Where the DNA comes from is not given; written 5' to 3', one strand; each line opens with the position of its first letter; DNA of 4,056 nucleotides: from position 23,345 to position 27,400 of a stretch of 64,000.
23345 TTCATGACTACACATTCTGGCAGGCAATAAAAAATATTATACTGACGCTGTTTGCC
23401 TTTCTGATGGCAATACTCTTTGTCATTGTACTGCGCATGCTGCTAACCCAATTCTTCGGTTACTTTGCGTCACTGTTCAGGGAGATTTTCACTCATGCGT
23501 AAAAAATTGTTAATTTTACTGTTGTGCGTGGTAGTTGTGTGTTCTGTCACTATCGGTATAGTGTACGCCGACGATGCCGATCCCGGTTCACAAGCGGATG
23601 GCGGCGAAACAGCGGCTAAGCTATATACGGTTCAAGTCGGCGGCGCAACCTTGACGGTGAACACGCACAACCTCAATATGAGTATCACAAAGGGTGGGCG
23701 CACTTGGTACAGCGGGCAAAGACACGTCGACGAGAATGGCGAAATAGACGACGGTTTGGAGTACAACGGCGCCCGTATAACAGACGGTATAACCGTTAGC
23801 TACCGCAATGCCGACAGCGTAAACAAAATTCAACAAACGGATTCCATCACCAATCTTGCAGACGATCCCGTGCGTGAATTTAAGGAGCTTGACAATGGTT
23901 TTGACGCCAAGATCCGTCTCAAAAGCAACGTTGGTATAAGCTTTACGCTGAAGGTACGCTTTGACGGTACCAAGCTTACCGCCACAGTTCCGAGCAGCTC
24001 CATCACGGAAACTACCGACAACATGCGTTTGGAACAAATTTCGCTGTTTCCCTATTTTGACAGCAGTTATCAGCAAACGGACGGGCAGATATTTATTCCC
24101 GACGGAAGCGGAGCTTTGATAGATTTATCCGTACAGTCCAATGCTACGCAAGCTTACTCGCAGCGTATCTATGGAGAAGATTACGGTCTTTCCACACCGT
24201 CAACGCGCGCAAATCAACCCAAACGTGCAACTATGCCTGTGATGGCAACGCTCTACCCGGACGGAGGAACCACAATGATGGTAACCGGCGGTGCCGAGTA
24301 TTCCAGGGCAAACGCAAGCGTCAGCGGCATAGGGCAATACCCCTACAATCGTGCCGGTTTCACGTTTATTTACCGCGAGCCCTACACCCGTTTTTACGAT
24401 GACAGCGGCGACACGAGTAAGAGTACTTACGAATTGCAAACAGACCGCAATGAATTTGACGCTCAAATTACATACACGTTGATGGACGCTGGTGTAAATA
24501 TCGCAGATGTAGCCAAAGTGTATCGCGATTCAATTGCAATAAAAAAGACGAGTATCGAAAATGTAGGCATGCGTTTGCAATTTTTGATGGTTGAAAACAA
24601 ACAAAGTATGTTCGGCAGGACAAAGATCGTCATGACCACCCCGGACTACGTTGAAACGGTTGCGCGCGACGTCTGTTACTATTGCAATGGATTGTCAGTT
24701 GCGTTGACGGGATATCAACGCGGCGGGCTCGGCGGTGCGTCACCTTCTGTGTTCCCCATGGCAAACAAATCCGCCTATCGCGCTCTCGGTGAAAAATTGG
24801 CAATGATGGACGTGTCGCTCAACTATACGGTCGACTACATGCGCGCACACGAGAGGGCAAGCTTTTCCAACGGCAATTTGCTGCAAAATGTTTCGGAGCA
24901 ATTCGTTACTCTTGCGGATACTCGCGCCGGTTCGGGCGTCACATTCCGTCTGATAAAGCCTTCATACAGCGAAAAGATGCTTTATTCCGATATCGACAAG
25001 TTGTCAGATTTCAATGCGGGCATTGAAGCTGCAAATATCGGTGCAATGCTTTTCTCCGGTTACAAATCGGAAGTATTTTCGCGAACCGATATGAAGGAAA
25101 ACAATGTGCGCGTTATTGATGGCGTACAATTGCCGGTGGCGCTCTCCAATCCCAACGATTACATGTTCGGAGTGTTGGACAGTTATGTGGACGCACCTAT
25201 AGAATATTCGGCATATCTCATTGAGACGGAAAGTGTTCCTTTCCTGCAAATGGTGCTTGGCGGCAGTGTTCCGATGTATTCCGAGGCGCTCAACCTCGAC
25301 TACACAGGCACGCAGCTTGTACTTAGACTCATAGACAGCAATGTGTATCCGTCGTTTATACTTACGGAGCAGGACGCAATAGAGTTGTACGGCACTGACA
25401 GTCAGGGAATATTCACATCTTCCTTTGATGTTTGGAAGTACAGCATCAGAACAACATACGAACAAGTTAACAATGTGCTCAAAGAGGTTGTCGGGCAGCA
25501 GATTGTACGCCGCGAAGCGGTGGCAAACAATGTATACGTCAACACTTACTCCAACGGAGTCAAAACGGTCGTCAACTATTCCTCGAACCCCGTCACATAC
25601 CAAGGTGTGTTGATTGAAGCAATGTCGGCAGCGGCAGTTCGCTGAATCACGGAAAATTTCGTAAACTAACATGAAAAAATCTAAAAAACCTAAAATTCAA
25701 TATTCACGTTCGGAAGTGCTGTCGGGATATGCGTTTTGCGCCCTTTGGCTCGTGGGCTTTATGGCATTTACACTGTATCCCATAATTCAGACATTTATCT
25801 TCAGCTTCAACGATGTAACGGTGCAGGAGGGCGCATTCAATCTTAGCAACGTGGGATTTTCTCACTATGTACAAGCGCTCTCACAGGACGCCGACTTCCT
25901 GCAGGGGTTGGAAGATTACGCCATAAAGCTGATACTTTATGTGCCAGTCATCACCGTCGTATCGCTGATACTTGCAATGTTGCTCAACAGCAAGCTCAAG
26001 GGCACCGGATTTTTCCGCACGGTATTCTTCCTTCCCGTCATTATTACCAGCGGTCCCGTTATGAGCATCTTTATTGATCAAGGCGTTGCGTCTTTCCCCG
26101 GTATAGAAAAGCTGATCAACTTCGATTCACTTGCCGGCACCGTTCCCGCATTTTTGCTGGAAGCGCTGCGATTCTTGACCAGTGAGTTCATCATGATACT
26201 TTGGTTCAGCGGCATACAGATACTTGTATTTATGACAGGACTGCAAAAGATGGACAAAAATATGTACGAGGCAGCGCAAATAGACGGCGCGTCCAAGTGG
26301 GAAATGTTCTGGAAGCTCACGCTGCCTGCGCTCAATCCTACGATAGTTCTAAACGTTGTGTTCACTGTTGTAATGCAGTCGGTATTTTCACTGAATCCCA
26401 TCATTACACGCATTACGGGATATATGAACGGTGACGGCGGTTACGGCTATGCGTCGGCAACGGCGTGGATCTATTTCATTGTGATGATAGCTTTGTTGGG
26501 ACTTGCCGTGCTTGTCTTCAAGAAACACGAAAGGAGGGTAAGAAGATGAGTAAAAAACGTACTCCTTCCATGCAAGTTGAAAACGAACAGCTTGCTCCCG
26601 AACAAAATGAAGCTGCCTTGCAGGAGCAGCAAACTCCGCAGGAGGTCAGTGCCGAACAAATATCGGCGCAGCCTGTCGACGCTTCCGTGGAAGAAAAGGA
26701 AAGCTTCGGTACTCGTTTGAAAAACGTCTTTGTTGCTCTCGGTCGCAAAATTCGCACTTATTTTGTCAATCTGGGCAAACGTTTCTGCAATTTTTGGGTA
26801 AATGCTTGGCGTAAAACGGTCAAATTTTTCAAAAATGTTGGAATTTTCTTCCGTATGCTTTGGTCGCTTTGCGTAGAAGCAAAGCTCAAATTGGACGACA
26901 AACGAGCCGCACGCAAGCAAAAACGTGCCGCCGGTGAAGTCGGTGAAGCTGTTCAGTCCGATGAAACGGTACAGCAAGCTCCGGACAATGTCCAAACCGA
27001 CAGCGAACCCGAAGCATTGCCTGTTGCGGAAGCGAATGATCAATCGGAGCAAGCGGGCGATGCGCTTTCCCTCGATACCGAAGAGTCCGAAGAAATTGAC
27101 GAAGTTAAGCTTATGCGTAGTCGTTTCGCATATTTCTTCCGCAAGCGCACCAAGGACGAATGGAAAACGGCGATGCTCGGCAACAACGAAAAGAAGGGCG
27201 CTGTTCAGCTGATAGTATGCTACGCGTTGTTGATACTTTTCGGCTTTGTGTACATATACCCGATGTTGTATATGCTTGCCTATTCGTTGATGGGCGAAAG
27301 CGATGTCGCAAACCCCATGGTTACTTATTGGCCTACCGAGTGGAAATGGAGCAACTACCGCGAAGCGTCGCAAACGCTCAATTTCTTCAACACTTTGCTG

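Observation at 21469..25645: Uncharacterised, translationally coupled surface pair (NHL-propeller/TPR/6-TM protein plus 716-aa ectoprotein) wedged between two ABC permease pairs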

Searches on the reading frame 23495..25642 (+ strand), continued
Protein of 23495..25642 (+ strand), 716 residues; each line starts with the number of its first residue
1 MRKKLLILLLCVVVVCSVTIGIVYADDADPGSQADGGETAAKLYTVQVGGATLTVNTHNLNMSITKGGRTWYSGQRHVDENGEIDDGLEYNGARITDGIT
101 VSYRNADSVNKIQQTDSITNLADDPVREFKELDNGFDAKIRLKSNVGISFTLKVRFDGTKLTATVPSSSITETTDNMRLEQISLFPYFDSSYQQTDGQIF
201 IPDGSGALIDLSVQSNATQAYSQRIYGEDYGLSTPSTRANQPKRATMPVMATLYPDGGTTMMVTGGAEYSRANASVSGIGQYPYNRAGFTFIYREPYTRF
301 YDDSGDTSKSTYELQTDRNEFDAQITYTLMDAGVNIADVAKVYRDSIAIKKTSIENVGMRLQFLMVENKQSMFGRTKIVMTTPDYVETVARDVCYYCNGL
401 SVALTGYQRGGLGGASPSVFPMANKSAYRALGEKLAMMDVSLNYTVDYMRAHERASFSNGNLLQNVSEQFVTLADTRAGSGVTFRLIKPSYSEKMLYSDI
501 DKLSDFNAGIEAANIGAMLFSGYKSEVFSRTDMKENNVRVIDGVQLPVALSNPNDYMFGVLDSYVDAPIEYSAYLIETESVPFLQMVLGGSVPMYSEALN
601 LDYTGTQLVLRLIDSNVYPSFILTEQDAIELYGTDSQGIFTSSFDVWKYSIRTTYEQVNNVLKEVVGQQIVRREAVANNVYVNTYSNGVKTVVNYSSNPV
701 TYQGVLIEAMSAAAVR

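Call 81: find_encoding_contigs(protein=P0001, flank=1000, max_places=1)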
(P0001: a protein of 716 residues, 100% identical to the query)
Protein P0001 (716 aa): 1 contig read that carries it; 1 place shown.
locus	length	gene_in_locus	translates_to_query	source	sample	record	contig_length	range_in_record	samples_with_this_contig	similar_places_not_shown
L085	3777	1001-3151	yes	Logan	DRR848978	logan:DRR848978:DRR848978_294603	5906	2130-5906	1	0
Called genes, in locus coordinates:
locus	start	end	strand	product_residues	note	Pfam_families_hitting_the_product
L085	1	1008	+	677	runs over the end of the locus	PF01436:NHL (faint), PF04893:Yip1 (weak)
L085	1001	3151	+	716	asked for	PF18952:DUF5696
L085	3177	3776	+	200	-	?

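Call 92: search_protein_representatives(alignment_id=A1)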
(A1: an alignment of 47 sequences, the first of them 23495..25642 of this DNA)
Query: 47 sequences, 724 profile positions. Proteins with E-value up to 0.001 (for the whole library): 6991; up to 1e-10: 5377; up to 1e-30: 4052. The best 150 are listed.
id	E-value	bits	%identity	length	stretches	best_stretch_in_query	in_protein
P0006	2.4e-258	875.7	-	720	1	1-723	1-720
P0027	5.0e-253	858.1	-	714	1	4-723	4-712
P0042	3.8e-211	719.6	-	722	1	1-723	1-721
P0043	1.9e-209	714.0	-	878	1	6-723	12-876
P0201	1.2e-201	688.2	-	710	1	1-722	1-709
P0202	1.6e-200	684.5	-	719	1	2-723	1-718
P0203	2.1e-200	684.1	-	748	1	9-721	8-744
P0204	1.2e-194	665.1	-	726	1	1-723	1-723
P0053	1.8e-194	664.5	-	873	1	3-723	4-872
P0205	2.7e-194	663.9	-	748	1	8-723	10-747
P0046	1.3e-193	661.7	-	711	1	2-723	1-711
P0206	5.6e-193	659.6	-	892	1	3-722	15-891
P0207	1.6e-192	658.1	-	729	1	3-720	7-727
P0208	2.8e-192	657.3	-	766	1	5-723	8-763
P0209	6.4e-192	656.1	-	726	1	3-721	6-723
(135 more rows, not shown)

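Call 102: fold_search(model_id=the predicted structure, library=pdb)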
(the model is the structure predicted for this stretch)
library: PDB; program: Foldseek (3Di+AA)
matches with E <= 10: 1625; with E <= 0.001: 464
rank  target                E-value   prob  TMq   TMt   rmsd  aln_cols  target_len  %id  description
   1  5opq_A                1.9e-30  1.00  0.64  0.69   5.8       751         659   13  A 3,6-anhydro-D-galactosidase produced by Zobellia galactanivorans. This is an exo-lytic enzyme that hydrolyzes termin (released 2017-11-29)
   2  5opq_D                1.1e-29  1.00  0.63  0.68   6.5       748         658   12  A 3,6-anhydro-D-galactosidase produced by Zobellia galactanivorans. This is an exo-lytic enzyme that hydrolyzes termin (released 2017-11-29)
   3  8rzk_A                6.9e-29  1.00  0.64  0.69   6.0       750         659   13  The Michaelis complex of ZgGH129 D486N from Zobellia galactanivorans with neo-b/k-oligo-carrageenan tetrasaccharide (b (released 2024-07-31)
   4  5wzr_A                6.0e-26  1.00  0.63  0.71   6.1       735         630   12  Alpha-N-acetylgalactosaminidase NagBb from Bifidobacterium bifidum - Gal-NHAc-DNJ complex (released 2017-06-07)
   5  5wzr_B                1.2e-25  1.00  0.63  0.70   6.1       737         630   13  Alpha-N-acetylgalactosaminidase NagBb from Bifidobacterium bifidum - Gal-NHAc-DNJ complex (released 2017-06-07)
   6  5wzp_A                1.3e-25  1.00  0.61  0.72   6.7       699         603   12  Alpha-N-acetylgalactosaminidase NagBb from Bifidobacterium bifidum - ligand free (released 2017-06-07)
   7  5wzq_A                1.4e-25  1.00  0.61  0.71   6.9       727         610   12  Alpha-N-acetylgalactosaminidase NagBb from Bifidobacterium bifidum - quadruple mutant (released 2017-06-07)
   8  5wzn_B                1.7e-25  1.00  0.63  0.72   6.0       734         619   12  Alpha-N-acetylgalactosaminidase NagBb from Bifidobacterium bifidum - GalNAc complex (released 2017-06-07)
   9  5wzp_B                1.8e-25  1.00  0.62  0.72   6.0       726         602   12  Alpha-N-acetylgalactosaminidase NagBb from Bifidobacterium bifidum - ligand free (released 2017-06-07)
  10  5wzn_A                2.7e-25  1.00  0.64  0.73   5.8       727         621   12  Alpha-N-acetylgalactosaminidase NagBb from Bifidobacterium bifidum - GalNAc complex (released 2017-06-07)
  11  5wzq_B                4.5e-25  1.00  0.61  0.71   7.2       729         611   12  Alpha-N-acetylgalactosaminidase NagBb from Bifidobacterium bifidum - quadruple mutant (released 2017-06-07)
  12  6qev_B                5.5e-21  1.00  0.45  0.28  10.4       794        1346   14  EngBF DARPin Fusion 4b B6 (released 2019-11-06)
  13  6sh9_B                9.1e-21  1.00  0.46  0.28   9.8       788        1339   14  EngBF DARPin Fusion 4b D12 (released 2019-11-06)
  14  6qep                  1.0e-20  1.00  0.48  0.29   9.2       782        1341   14  EngBF DARPin Fusion 4b H14 (released 2019-11-06)
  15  6qfk_A                1.0e-20  1.00  0.47  0.29   9.4       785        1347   14  EngBF DARPin Fusion 4b G10 (released 2019-11-06)
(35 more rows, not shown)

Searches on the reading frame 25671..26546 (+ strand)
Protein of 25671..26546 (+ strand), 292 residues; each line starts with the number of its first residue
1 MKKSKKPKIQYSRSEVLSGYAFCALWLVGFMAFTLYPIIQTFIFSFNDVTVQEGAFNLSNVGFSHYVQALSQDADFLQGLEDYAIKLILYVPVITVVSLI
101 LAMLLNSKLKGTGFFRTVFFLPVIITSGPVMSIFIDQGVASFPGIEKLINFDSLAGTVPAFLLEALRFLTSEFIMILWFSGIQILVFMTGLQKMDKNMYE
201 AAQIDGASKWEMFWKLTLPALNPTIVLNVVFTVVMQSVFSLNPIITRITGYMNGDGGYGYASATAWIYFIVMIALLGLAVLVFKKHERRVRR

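Call 9: search_protein_families(library=pfam, proteins=[window:25671-26546:+], max_evalue=0.001)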
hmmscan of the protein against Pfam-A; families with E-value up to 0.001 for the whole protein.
window:25671-26546:+ (292 aa): 1 family
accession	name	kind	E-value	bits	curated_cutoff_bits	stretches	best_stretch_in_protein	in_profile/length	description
PF00528.27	BPD_transp_1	-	2.3e-08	34.4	26.4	1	96-291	3-183/184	Binding-protein-dependent transport system inner membrane component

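Call 94: search_protein_families(library=ncbifam, proteins=[window:25671-26546:+], max_evalue=0.00001)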
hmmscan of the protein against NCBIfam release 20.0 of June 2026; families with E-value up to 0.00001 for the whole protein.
window:25671-26546:+ (292 aa): 6 families
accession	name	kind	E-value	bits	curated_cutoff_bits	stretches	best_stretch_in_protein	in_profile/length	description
NF008232.0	PRK10999.1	equivalog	2e-09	36.7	392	1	90-222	297-429/520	maltose ABC transporter permease MalF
NF040931.1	ABC_arch_GlcT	equivalog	8.3e-08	32.2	360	1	30-246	8-222/278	glucose ABC transporter permease GlcT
NF007852.0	PRK10561.1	equivalog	2e-07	31.2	335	1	20-278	15-261/295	sn-glycerol-3-phosphate ABC transporter permease UgpA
TIGR00969.1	3a0106s02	subfamily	2.8e-07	30.3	240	1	191-233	166-208/272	sulfate ABC transporter permease subunit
NF040932.1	ABC_arch_GlcU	equivalog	4.5e-07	29.8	340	1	173-237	141-202/272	glucose ABC transporter permease GlcU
TIGR03262.1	PhnU2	equivalog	9.8e-07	27.8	593.25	1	23-236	7-203/546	putative 2-aminoethylphosphonate ABC transporter permease subunit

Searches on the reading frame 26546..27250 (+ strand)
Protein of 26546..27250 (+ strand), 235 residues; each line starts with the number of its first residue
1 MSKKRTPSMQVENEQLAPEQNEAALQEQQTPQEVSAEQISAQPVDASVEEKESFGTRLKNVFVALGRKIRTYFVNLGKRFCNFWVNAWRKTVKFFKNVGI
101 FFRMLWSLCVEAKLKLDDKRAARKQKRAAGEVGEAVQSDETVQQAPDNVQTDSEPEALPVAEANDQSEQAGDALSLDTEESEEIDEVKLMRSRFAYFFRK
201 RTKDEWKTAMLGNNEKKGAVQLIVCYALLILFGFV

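Call 63: search_protein_families(library=pfam, proteins=[window:26546-27250:+], max_evalue=1)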
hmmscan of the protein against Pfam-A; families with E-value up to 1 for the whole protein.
window:26546-27250:+ (235 aa): 2 families
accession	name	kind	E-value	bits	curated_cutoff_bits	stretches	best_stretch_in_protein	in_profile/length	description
PF14153.11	Spore_coat_CotO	-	0.12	12.8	35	1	3-54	49-100/182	Spore coat protein CotO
PF16121.10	40S_S4_C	-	0.2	11.7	27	1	52-66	5-18/48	40S ribosomal protein S4 C-terminus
